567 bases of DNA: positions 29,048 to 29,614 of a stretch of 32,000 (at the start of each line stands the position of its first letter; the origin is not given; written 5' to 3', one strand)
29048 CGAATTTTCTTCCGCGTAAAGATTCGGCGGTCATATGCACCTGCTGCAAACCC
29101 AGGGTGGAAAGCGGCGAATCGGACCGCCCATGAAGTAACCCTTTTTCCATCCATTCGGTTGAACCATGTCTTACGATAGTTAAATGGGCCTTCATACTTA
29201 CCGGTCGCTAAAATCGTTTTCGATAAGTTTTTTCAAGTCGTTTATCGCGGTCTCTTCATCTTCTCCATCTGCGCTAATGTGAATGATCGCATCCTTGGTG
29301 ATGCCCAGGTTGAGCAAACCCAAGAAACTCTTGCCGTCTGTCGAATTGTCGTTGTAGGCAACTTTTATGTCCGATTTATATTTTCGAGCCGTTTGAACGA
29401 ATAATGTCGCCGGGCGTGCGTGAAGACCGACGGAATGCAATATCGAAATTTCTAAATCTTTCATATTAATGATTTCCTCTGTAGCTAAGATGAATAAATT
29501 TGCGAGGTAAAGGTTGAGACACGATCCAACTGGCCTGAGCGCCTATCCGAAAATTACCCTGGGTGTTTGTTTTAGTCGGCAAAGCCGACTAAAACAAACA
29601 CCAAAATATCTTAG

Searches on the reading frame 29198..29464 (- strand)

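Call 64: search_protein_families(library=pfam, proteins=[window:29198-29464:-], max_evalue=0.01)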
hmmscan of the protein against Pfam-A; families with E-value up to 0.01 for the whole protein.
window:29198-29464:- (88 aa): 1 family
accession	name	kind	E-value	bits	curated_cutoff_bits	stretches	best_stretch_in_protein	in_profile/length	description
PF00381.24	PTS-HPr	-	1.2e-25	89.8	23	1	5-83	4-81/81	PTS HPr component phosphorylation site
